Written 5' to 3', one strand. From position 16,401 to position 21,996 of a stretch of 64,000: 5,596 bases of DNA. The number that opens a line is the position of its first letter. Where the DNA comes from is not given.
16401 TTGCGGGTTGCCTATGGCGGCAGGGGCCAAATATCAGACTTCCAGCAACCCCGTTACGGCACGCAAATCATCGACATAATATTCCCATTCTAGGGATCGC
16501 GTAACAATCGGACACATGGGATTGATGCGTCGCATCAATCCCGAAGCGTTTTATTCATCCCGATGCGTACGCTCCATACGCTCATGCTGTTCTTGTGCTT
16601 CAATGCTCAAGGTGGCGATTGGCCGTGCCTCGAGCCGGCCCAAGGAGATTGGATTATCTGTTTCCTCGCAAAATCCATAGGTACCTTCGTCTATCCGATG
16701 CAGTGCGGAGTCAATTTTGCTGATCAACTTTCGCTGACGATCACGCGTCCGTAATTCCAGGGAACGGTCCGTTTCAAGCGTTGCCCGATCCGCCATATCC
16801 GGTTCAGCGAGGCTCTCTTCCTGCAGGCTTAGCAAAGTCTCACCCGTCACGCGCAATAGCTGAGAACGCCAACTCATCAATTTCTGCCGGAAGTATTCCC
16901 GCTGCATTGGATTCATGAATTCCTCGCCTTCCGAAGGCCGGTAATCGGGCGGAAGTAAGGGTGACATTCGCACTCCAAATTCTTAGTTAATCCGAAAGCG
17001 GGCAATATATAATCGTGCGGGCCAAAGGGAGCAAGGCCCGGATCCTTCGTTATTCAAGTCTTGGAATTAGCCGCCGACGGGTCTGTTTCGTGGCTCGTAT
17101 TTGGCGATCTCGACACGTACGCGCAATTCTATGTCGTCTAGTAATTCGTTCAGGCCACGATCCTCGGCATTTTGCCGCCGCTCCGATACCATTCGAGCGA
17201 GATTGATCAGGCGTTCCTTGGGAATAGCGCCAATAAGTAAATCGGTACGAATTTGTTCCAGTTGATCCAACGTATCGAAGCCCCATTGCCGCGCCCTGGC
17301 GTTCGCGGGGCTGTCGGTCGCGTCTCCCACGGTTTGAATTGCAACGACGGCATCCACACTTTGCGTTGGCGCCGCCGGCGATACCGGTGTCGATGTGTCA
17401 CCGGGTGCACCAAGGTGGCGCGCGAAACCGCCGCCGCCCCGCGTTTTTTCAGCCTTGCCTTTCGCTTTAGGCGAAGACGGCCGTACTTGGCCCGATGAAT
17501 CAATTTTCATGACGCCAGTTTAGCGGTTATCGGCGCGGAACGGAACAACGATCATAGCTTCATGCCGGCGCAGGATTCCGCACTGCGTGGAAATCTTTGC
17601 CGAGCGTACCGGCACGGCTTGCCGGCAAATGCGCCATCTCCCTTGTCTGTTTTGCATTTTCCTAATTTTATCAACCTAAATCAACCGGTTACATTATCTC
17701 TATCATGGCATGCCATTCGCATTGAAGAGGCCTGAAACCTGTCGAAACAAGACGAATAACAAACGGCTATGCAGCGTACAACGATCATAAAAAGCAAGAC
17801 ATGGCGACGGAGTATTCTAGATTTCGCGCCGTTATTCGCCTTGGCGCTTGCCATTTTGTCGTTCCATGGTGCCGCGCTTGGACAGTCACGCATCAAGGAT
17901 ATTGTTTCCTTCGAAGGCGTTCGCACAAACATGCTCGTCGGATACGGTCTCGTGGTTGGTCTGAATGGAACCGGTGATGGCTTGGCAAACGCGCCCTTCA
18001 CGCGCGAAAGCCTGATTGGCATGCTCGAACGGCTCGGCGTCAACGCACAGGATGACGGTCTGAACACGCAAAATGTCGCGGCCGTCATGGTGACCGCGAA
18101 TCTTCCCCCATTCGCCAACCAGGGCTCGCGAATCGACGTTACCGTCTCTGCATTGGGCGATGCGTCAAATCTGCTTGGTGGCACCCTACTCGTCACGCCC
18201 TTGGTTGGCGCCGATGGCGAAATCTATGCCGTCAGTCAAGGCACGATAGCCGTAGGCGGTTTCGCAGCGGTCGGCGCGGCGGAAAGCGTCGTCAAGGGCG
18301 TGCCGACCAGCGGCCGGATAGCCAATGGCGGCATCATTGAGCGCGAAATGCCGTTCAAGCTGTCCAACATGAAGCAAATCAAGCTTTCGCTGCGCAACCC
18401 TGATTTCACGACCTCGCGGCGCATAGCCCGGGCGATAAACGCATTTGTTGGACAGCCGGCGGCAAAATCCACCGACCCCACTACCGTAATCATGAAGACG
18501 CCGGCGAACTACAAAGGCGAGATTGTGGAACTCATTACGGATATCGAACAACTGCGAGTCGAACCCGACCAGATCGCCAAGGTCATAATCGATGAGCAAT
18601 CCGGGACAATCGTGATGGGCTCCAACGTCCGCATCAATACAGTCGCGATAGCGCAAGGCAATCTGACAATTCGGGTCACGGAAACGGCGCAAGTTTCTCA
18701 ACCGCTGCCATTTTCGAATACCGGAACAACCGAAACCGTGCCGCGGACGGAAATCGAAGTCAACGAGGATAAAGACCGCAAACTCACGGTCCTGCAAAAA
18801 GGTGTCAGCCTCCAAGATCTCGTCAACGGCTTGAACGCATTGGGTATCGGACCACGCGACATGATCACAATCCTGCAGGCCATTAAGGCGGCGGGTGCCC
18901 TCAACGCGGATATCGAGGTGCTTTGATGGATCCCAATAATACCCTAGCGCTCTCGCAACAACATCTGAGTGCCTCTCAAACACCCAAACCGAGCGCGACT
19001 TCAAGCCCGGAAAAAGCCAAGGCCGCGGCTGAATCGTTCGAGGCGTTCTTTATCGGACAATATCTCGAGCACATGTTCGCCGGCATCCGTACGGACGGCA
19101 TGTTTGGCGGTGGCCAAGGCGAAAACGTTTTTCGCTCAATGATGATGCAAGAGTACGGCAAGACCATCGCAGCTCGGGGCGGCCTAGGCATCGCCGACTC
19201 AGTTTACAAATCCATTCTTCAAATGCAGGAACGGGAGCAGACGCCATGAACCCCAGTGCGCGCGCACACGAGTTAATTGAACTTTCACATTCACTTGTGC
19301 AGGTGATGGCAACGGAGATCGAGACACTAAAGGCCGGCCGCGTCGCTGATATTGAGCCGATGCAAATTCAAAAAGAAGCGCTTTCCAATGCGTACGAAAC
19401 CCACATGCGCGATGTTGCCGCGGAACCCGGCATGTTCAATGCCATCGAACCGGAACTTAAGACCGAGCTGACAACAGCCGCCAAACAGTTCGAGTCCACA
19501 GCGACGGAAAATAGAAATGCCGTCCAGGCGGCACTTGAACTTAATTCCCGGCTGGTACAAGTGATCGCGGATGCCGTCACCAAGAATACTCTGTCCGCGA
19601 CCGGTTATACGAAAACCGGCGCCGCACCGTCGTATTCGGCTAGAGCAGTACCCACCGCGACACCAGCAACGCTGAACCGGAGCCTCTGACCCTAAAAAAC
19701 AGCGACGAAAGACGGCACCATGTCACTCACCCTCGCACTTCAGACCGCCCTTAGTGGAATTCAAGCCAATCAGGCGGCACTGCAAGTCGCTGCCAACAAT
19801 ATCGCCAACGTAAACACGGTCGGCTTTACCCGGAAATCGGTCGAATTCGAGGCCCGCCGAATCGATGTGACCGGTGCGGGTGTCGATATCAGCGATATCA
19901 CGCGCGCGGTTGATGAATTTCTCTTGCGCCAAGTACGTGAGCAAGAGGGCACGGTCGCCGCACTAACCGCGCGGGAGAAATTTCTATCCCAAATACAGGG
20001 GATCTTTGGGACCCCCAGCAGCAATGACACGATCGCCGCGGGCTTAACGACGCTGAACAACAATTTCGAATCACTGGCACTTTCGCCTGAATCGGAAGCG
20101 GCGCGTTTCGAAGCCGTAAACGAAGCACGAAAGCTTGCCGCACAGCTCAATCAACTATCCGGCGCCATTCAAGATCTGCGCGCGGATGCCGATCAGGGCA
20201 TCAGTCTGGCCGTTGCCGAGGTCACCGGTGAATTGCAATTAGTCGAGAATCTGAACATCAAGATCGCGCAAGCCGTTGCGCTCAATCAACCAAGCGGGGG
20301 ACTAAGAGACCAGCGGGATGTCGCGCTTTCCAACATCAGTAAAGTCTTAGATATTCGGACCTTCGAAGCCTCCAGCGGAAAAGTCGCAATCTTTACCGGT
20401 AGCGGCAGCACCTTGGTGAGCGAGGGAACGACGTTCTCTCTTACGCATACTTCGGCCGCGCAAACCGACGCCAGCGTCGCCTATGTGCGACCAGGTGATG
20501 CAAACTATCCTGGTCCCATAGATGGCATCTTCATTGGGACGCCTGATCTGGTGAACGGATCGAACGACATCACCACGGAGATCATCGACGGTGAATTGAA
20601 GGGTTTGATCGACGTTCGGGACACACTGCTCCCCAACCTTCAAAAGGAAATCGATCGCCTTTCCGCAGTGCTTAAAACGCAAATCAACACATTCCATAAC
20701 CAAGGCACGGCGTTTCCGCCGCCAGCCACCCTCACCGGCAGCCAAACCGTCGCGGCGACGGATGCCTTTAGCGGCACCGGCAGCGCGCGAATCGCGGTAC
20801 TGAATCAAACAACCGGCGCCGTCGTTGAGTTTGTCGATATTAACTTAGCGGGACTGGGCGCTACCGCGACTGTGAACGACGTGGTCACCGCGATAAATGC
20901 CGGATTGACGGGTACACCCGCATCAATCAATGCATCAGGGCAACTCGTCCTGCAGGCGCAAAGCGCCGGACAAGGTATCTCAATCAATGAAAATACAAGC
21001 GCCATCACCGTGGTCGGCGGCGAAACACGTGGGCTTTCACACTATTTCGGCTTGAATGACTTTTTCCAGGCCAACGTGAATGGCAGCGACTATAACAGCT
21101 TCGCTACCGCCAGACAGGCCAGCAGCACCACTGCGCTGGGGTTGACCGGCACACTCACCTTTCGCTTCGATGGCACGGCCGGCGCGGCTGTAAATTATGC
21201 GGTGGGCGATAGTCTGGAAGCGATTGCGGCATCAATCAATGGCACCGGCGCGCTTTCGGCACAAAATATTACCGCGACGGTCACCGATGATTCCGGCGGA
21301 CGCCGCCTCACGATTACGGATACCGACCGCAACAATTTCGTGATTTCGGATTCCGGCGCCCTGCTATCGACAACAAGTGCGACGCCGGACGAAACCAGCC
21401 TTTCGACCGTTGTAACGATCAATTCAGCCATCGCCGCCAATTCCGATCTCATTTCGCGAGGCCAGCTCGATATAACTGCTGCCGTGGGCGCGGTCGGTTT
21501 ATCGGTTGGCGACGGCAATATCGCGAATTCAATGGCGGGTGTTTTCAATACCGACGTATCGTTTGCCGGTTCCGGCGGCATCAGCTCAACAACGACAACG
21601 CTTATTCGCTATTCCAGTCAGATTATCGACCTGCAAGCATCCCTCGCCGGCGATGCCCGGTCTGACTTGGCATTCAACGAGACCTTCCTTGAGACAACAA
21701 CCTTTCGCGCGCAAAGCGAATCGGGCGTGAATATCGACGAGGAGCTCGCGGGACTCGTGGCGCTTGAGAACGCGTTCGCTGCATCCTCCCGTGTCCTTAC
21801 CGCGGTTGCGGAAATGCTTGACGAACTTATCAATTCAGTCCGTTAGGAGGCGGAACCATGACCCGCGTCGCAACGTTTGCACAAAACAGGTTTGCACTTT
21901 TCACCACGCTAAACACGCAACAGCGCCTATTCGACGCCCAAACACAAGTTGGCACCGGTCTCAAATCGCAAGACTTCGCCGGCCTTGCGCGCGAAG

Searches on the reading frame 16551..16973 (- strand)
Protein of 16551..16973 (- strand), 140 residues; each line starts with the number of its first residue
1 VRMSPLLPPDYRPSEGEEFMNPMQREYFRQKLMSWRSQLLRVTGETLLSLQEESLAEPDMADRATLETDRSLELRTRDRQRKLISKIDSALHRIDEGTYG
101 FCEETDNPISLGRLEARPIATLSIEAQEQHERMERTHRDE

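Call 46: search_protein_families(library=ncbifam, max_evalue=1e-8, proteins=[window:16551-16973:-])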
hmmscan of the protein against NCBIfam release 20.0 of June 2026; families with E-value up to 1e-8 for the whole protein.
window:16551-16973:- (140 aa): 4 families
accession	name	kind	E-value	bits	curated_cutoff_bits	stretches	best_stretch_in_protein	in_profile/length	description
TIGR02420.1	dksA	equivalog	2e-42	144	115.5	1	20-128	1-109/110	RNA polymerase-binding protein DksA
NF008045.0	PRK10778.1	equivalog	4.5e-29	101.6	289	1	11-132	23-144/151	RNA polymerase-binding protein DksA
NF033459.1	DksA_like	equivalog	4.3e-17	62.4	105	1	26-132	4-111/113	RNA polymerase-binding protein DksA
TIGR02890.1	bacill_yteA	subfamily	2.8e-16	60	134.4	1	46-134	33-121/159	regulatory protein, yteA family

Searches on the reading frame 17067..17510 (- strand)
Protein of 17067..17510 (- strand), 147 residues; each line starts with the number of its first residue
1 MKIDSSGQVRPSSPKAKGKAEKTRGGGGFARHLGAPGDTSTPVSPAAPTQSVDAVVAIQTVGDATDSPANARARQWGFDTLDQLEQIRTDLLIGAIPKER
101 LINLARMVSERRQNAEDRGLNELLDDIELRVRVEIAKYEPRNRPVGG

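Call 46: search_protein_families(library=ncbifam, max_evalue=1e-8, proteins=[window:17067-17510:-])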
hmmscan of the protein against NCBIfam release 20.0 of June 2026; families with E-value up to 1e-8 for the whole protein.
window:17067-17510:- (147 aa): 5 families
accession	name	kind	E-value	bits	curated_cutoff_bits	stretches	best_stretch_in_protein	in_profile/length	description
NF009426.0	PRK12787.1-2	equivalog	1.7e-33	116.1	153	1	1-140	1-142/143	flagellar assembly regulator FliX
NF050808.1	FlagAsmbRegFliX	equivalog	2.7e-18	66.5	175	1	1-140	1-139/143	flagellar assembly regulator FliX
NF009427.0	PRK12787.1-3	equivalog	2.3e-16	60.3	192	1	1-139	1-137/142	flagellar assembly regulator FliX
NF009428.0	PRK12787.1-4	equivalog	3e-13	50.2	196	1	19-137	16-133/137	flagellar assembly regulator FliX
NF009425.0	PRK12787.1-1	equivalog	3.7e-13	49.7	238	1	35-137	34-134/138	flagellar assembly regulator FliX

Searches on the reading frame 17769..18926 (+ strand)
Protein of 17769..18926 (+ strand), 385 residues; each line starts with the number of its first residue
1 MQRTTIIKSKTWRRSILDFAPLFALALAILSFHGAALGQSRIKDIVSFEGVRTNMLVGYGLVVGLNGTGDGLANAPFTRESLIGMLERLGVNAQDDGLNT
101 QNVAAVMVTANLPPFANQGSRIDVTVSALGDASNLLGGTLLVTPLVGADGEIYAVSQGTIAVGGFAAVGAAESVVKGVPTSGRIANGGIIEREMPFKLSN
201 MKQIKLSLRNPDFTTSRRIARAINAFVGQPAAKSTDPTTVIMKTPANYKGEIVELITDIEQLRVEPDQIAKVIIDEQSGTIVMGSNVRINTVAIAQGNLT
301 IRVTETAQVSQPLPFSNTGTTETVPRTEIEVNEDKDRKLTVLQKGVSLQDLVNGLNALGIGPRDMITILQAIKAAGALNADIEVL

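Call 47: search_protein_families(library=pfam, max_evalue=0.00001, proteins=[window:17769-18926:+])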
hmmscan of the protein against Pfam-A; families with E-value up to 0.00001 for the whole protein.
window:17769-18926:+ (385 aa): 1 family
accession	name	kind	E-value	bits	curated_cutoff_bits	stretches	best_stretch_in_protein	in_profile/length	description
PF02119.21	FlgI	-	3.6e-138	460.6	25.3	1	41-384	1-343/343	Flagellar P-ring protein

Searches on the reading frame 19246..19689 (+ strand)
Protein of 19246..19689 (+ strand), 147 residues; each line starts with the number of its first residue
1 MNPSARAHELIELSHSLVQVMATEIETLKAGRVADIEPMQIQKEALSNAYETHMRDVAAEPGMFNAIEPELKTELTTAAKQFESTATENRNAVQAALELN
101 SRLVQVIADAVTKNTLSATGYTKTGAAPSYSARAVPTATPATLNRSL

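Call 47: search_protein_families(library=pfam, max_evalue=0.00001, proteins=[window:19246-19689:+])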
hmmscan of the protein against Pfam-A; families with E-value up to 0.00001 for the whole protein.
window:19246-19689:+ (147 aa): 0 families

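Call 55: search_protein_families(library=pfam, max_evalue=0.001, proteins=[window:19246-19689:+])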
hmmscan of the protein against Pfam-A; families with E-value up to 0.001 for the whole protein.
window:19246-19689:+ (147 aa): 1 family
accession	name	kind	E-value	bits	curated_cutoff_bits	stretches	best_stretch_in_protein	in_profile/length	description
PF05130.17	FlgN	-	2e-05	25.5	30.5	1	9-127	12-145/147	FlgN protein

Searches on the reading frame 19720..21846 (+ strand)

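Call 47: search_protein_families(library=pfam, max_evalue=0.00001, proteins=[window:19720-21846:+])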
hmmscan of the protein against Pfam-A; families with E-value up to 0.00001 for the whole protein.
window:19720-21846:+ (708 aa): 4 families
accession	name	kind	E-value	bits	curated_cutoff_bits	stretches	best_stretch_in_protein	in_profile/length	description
PF22638.1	FlgK_D1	-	1.1e-39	136.8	28.6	1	89-330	1-222/233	Flagellar hook-associated protein FlgK helical domain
PF00460.25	Flg_bb_rod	-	2.5e-08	34.2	20.7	1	7-37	1-31/31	Flagella basal body rod protein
PF06429.18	Flg_bbr_C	-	2.9e-08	33.5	23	1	666-705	6-45/46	Flagellar basal body rod FlgEFG protein C-terminal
PF07196.18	Flagellin_IN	-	3.4e-07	30.8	22.7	0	480-535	3-54/55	Flagellin hook IN motif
